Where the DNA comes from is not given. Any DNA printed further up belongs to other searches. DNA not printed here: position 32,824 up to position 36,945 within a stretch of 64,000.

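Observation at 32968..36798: Lone 1,276-aa DUF4365-like / helical-repeat / PIN-like protein: candidate single-gene conflict (defence) system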

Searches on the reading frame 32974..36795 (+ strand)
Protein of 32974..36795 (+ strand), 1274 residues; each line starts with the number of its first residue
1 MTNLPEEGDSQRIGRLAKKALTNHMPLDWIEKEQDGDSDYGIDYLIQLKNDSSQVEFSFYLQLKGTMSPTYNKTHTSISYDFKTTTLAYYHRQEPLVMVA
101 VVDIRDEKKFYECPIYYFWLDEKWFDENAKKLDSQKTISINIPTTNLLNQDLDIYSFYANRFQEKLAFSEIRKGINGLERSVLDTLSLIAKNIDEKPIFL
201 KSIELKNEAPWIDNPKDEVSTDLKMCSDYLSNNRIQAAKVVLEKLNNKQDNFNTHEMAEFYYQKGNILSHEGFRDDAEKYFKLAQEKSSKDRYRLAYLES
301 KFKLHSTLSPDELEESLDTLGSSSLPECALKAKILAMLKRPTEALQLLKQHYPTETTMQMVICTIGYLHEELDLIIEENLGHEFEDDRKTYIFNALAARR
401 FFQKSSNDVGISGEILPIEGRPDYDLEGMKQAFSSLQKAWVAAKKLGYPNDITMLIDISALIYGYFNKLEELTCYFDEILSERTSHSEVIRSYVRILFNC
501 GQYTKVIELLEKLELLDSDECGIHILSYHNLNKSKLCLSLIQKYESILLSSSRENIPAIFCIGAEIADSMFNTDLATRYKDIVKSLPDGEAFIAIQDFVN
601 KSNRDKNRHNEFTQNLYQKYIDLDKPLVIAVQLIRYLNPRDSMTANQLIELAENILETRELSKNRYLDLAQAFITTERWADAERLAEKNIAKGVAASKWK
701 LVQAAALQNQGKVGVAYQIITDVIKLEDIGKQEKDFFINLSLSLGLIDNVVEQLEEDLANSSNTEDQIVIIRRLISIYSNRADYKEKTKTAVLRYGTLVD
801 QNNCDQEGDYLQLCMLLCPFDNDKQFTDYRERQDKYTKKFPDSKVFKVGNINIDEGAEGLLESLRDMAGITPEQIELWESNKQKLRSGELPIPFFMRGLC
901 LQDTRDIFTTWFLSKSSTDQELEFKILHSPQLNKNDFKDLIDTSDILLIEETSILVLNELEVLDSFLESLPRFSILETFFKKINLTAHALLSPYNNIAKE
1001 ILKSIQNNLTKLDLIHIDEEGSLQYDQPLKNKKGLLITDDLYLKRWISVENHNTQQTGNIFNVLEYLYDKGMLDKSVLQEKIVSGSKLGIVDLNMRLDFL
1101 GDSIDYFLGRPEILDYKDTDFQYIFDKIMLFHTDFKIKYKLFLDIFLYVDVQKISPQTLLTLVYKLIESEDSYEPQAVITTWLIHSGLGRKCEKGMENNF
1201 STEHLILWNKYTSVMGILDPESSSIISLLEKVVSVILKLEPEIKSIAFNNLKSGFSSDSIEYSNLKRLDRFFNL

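Call 6: search_protein_families(library=pfam, proteins=[window:32974-36795:+], max_evalue=1)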
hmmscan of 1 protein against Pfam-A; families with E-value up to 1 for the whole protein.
window:32974-36795:+ (1274 aa): 10 families
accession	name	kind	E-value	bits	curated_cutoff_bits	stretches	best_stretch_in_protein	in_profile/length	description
PF14280.11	DUF4365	-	4e-14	53.3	24.3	1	28-150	17-129/139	Domain of unknown function (DUF4365)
PF14559.12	TPR_19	-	0.00014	22.6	25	0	475-517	13-55/68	Tetratricopeptide repeat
PF13428.12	TPR_14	-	0.00053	20.9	23.5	0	490-513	4-27/44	Tetratricopeptide repeat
PF07719.23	TPR_2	-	0.0069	16.9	27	1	258-287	1-30/34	Tetratricopeptide repeat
PF13424.12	TPR_12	-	0.023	15.3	30.1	0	647-688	28-70/77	Tetratricopeptide repeat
PF01573.21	Bromo_MP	-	0.041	13.6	25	1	658-737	105-183/283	Bromovirus movement protein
PF17874.7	TPR_MalT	-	0.06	13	45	1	626-726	202-309/336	MalT-like TPR region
PF13181.12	TPR_8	-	0.061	14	25.7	0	258-285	1-28/34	Tetratricopeptide repeat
PF00515.34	TPR_1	-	0.41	11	27.8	0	258-286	1-29/34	Tetratricopeptide repeat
PF09164.15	VitD-bind_III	-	0.65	10.5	27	0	818-844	3-30/65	Vitamin D binding protein, domain III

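Call 7: search_protein_families(library=padloc, proteins=[window:32974-36795:+], max_evalue=1)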
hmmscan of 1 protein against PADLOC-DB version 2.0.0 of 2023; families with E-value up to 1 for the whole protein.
window:32974-36795:+ (1274 aa): 4 families
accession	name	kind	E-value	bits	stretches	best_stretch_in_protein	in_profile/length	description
PDLC04276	PDC-M02A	-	1.8e-06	25.7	1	38-150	49-168/184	-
PDLC04290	PDC-M02A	-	2.7e-05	21.9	1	36-151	31-154/170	-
PDLC02398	Aga_REase-PNTD1-PNTD2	-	0.00085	16.4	1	11-110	9-107/429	Class I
PDLC02244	AbiEi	-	0.051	10.9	1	688-731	7-50/292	AbiEi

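Call 8: search_protein_families(library=ncbifam, proteins=[window:32974-36795:+], max_evalue=1)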
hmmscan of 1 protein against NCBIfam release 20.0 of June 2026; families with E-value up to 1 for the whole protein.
window:32974-36795:+ (1274 aa): 1 family
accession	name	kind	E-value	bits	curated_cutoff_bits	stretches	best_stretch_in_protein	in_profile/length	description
TIGR02917.1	PEP_TPR_lipo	equivalog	0.00015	19.8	312.2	2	634-756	133-252/899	XrtA/PEP-CTERM system TPR-repeat protein PrsT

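Call 10: find_homologous_proteins(query=window:32974-36795:+, max_evalue=0.001)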
Query window:32974-36795:+ (1274 aa): 99 proteins with E <= 0.001 among 8000 candidates.
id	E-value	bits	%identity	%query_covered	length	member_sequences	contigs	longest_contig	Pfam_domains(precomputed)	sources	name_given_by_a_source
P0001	0.0e+0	2851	100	100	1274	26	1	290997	PF14280.12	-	-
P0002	0.0e+0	2684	94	100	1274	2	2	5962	PF14280.12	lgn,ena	-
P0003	0.0e+0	2616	92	100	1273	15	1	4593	PF14280.12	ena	-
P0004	0.0e+0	2604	92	100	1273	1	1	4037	PF14559.13,PF14280.12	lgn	-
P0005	0.0e+0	2243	78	100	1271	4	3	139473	PF14280.12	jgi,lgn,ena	-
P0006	0.0e+0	2154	75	100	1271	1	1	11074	PF14280.12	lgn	-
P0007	0.0e+0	2141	75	100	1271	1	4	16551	PF14280.12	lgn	-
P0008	0.0e+0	2012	72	100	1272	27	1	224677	PF14280.12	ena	-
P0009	0.0e+0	1973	70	100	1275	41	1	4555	PF14280.12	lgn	-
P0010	0.0e+0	1643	60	99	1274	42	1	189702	PF14280.12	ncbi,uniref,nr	ncbi:Uncharacterised protein [Acinetobacter baumannii]|uniref:DUF4365 domain-containing protein n=1 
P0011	0.0e+0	1557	57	99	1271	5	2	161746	PF14280.12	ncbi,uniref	ncbi:DUF4365 domain-containing protein [Acinetobacter pittii]|uniref:DUF4365 domain-containing prote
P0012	0.0e+0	1544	56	100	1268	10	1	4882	PF14280.12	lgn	-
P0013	0.0e+0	1543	56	100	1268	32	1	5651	PF14280.12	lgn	-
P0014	0.0e+0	1543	56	100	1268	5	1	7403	PF14280.12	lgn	-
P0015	0.0e+0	1539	56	100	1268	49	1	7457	PF14280.12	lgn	-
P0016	0.0e+0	1538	56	100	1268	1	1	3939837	PF14280.12,PF12895.14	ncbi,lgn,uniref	ncbi:DUF4365 domain-containing protein [Acinetobacter sp. RW6]|uniref:DUF4365 domain-containing prot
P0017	0.0e+0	1535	55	100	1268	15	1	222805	PF14280.12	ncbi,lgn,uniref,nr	ncbi:DUF4365 domain-containing protein [Acinetobacter soli]|uniref:DUF4365 domain-containing protein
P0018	0.0e+0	1530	55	100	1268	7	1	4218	PF14280.12,PF12895.14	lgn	-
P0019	0.0e+0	1526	55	100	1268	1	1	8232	PF14280.12,PF12895.14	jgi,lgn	jgi:hypothetical protein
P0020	0.0e+0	1525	55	100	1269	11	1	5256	PF14280.12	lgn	-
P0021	0.0e+0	1520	55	100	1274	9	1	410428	PF14280.12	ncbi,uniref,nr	ncbi:DUF4365 domain-containing protein [Acinetobacter sp. ANC 4910]|uniref:DUF4365 domain-containing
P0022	0.0e+0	1516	55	100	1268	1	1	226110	PF14280.12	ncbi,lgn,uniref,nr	ncbi:hypothetical protein B9T38_06730 [Acinetobacter sp. ANC 4218]|uniref:DUF4365 domain-containing 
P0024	0.0e+0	1504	55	100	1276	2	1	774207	PF14280.12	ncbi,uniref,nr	ncbi:hypothetical protein A7P54_06990 [Acinetobacter sp. Ac_3412]|uniref:DUF4365 domain-containing p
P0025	0.0e+0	1502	57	95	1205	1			PF14280.12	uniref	uniref:DUF4365 domain-containing protein n=1 Tax=Acinetobacter calcoaceticus TaxID=471 RepID=UPI0012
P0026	0.0e+0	1500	54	99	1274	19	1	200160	PF14280.12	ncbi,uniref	ncbi:DUF4365 domain-containing protein [Acinetobacter pittii]|uniref:DUF4365 domain-containing prote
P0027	0.0e+0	1490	54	100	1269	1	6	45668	PF14280.12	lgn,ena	-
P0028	0.0e+0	1473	54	100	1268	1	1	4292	PF14280.12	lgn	-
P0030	0.0e+0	1455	53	100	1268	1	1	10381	PF14280.12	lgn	-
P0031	0.0e+0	1435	58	89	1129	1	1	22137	PF14280.12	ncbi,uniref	ncbi:DUF4365 domain-containing protein, partial [Acinetobacter sp. RIT698]|uniref:DUF4365 domain-con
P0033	0.0e+0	1412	52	100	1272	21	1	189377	PF14280.12,PF12895.14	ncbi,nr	ncbi:DUF4365 domain-containing protein [Acinetobacter baumannii]|nr:DUF4365 domain-containing protei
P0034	0.0e+0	1412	52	100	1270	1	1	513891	PF14280.12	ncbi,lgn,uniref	ncbi:DUF4365 domain-containing protein [Acinetobacter bereziniae]|uniref:DUF4365 domain-containing p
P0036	0.0e+0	1404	52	100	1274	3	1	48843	PF14280.12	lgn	-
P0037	0.0e+0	1350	60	81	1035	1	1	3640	PF14280.12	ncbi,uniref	ncbi:DUF4365 domain-containing protein, partial [Acinetobacter guillouiae]|uniref:DUF4365 domain-con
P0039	0.0e+0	1173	45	100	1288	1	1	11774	PF14280.12,PF12895.14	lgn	-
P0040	0.0e+0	1123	43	99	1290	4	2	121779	PF14559.13,PF14280.12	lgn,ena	-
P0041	0.0e+0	1119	43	100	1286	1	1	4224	PF14280.12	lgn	-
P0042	0.0e+0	1110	43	99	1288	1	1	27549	PF14559.13,PF14280.12,PF12895.14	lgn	-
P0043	0.0e+0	1098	43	99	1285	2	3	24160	PF14280.12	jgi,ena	-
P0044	0.0e+0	1094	61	64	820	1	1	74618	PF14280.12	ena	-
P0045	0.0e+0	1086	42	99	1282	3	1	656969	PF14280.12,PF12895.14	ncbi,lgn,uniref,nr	ncbi:DUF4365 domain-containing protein [Vibrio neptunius]|uniref:DUF4365 domain-containing protein n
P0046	0.0e+0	1079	42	99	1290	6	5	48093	PF14280.12,PF00515.35,PF07719.24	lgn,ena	-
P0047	0.0e+0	1064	45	89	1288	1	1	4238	PF14559.13,PF14280.12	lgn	-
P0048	0.0e+0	1036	41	99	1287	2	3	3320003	PF14559.13,PF14280.12,PF12895.14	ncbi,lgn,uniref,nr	ncbi:DUF4365 domain-containing protein [Pseudoalteromonas sp. S1608]|uniref:DUF4365 domain-containin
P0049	0.0e+0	1018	41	98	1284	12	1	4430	PF14559.13,PF14280.12,PF12895.14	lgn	-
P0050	3.3e-294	997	41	99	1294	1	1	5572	PF14280.12,PF25062.2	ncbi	-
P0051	5.9e-293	993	41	99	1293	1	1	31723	PF14280.12,PF12895.14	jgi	jgi:tetratricopeptide (TPR) repeat protein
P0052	2.3e-292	991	40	98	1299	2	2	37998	PF14280.12,PF12895.14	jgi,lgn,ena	-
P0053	6.1e-289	980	39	99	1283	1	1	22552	PF14280.12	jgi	-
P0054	7.2e-286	970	40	99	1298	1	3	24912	PF14559.13,PF14280.12,PF12895.14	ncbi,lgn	ncbi:MAG: DUF4365 domain-containing protein [Pseudoalteromonas sp.]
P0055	1.7e-284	965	40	95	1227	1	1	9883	PF14559.13,PF14280.12,PF12895.14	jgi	-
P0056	2.1e-284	965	39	99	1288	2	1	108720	PF14280.12,PF12895.14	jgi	jgi:tetratricopeptide (TPR) repeat protein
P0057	1.8e-279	949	39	99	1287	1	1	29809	PF14280.12,PF12895.14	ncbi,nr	ncbi:MAG: DUF4365 domain-containing protein [Deltaproteobacteria bacterium]|nr:DUF4365 domain-contai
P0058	1.3e-277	942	39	99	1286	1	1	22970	PF14559.13,PF14280.12,PF12895.14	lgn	-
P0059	2.1e-277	942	38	99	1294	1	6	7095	PF14280.12,PF12895.14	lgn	-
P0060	3.7e-270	918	38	99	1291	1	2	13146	PF14559.13,PF14280.12,PF25062.2,PF12895.14,PF07719.24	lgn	-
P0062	2.6e-267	908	38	99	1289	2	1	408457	PF14559.13,PF14280.12,PF12895.14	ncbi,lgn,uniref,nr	ncbi:DUF4365 domain-containing protein [Shewanella sp. Shew256]|uniref:DUF4365 domain-containing pro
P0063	5.3e-267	907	37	99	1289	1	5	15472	PF14559.13,PF14280.12,PF25062.2,PF12895.14,PF07719.24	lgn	-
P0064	6.0e-267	907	37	99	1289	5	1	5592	PF14559.13,PF14280.12,PF12895.14,PF13181.13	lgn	-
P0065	7.8e-260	884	37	97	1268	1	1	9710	PF14559.13,PF14280.12,PF00515.35,PF12895.14,PF13181.13,PF07719.24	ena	-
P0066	9.1e-260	883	37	98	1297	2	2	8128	PF14280.12,PF12895.14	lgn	-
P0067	4.4e-257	874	47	70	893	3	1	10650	PF14280.12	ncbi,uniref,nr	ncbi:DUF4365 domain-containing protein [Alteromonas sp. MCA-1]|uniref:DUF4365 domain-containing prot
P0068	9.9e-257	873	37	99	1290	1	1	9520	PF14280.12,PF12895.14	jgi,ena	-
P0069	3.2e-255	868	37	95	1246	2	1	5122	PF14559.13,PF14280.12,PF12895.14,PF07719.24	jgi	jgi:hypothetical protein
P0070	7.0e-246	837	37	99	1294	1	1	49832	PF14559.13,PF14280.12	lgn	-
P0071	4.5e-235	802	35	99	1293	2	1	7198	PF14559.13,PF14280.12,PF12895.14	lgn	-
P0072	5.9e-233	795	34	99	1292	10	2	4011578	PF14559.13,PF14280.12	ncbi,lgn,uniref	ncbi:DUF4365 domain-containing protein [Pantoea agglomerans]|uniref:DUF4365 domain-containing protei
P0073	8.7e-230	784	35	99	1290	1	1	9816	PF14559.13,PF14280.12,PF12895.14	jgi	jgi:hypothetical protein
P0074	1.2e-228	780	35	100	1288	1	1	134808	PF14559.13,PF14280.12,PF12895.14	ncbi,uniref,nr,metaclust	ncbi:DUF4365 domain-containing protein [Pantoea sp. BL1]|uniref:DUF4365 domain-containing protein n=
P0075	8.2e-228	778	35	99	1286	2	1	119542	PF14280.12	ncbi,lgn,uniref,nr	ncbi:DUF4365 domain-containing protein (plasmid) [Enterobacter kobei]|uniref:DUF4365 domain-containi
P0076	5.7e-227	775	35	99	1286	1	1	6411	PF14280.12,PF12895.14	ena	-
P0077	7.2e-226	771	34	99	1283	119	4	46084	PF14559.13,PF14280.12,PF25062.2,PF12895.14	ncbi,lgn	ncbi:TPA: DUF4365 domain-containing protein [Klebsiella pneumoniae]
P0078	1.5e-225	770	35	99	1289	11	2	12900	PF14559.13,PF14280.12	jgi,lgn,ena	-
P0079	2.1e-225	770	35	99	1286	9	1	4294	PF14280.12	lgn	-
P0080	5.6e-225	768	34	99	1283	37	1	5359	PF14280.12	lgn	-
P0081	1.7e-224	767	40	75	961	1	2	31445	PF14280.12,PF12895.14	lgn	-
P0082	4.9e-224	765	34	99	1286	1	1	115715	PF14280.12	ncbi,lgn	ncbi:TPA: DUF4365 domain-containing protein [Citrobacter pasteurii]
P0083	2.7e-222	759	34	99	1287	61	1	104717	PF14280.12,PF12895.14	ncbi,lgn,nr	ncbi:TPA: DUF4365 domain-containing protein [Klebsiella pneumoniae]|nr:DUF4365 domain-containing pro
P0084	1.1e-217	744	34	100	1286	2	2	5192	PF14559.13,PF14280.12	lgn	-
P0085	3.0e-216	739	35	93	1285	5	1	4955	PF14559.13,PF14280.12,PF25062.2,PF12895.14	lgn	-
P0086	7.1e-212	725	34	93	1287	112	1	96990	PF14559.13,PF14280.12,PF12895.14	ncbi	ncbi:DUF4365 domain-containing protein [Enterobacter sp. MALB-1]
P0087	1.9e-207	710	32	99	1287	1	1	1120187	PF14559.13,PF14280.12,PF25062.2,PF12895.14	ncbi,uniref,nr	ncbi:DUF4365 domain-containing protein [Pectobacterium brasiliense]|uniref:DUF4365 domain-containing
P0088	1.3e-205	704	41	65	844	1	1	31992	PF14559.13,PF14280.12,PF12895.14,PF13428.13,PF13181.13,PF07719.24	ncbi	-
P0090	3.6e-194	666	30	99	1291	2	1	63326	PF14280.12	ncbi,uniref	ncbi:DUF4365 domain-containing protein [Rheinheimera texasensis]|uniref:DUF4365 domain-containing pr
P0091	7.8e-187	642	41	62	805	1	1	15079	PF14559.13,PF14280.12,PF12895.14,PF13428.13,PF13181.13,PF07719.24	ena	-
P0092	6.7e-179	615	30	98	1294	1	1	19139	PF14280.12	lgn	-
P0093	2.3e-166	574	31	87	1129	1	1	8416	PF14280.12,PF12895.14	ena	-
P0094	1.7e-161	558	30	95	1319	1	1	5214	PF14280.12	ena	-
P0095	5.5e-144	500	28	86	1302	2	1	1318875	PF14280.12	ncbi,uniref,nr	ncbi:DUF4365 domain-containing protein [Saccharospirillum alexandrii]|uniref:DUF4365 domain-containi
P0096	2.5e-87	312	25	82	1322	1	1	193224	PF14280.12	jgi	jgi:hypothetical protein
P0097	1.3e-78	283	26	72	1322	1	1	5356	PF14280.12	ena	-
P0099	2.3e-53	200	22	85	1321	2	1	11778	PF14280.12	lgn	-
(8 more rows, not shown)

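Call 19: search_solved_structures(query=A1, max_evalue=1)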
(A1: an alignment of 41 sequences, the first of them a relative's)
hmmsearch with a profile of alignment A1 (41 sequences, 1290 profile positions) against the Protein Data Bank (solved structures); distinct sequences matched with E-value up to 1: 23.
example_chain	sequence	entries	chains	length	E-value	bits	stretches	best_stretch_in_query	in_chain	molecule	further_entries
7bev_A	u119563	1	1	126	0.00031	21.6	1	668-735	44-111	Sperm-associated antigen 1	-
2kc7_A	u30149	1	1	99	0.068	13.9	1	223-289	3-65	bfr218_protein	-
3k9i_A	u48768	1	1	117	0.1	13.3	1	478-522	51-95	BH0479 protein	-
5khr_X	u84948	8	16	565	0.16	12.7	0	678-766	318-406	Anaphase-promoting complex subunit 7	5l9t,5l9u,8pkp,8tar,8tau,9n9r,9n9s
5g04_X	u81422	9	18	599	0.18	12.5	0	678-765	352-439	ANAPHASE-PROMOTING COMPLEX SUBUNIT 7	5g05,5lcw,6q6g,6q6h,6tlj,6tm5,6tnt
4qo6_A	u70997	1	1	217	0.21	12.2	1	541-604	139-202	Adenylate cyclase-like protein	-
6vl6_A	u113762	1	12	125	0.23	12.1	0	242-290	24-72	T33_dn2A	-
2pl2_A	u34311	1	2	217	0.27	11.9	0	258-348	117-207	Hypothetical conserved protein TTC0263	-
4zlh_A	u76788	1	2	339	0.32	11.6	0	646-771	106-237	Lipopolysaccharide assembly protein B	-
8v24_A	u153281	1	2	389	0.33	11.6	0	646-771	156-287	Lipopolysaccharide assembly protein B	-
7t6d_A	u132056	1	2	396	0.35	11.5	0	646-771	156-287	Lipopolysaccharide assembly protein B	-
4qq0_A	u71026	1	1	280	0.35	11.5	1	541-604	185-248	Adenylate cyclase-like protein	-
1na3_A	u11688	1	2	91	0.36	11.5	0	257-290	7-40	designed protein CTPR2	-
5mpq_A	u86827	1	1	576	0.45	11.1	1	656-726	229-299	Transglycosylase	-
6fpn_B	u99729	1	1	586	0.47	11.1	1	656-726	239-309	Putative soluble lytic murein transglycosylase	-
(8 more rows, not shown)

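Call 20: find_encoding_contigs(protein=P0001, flank=10000, max_places=4)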
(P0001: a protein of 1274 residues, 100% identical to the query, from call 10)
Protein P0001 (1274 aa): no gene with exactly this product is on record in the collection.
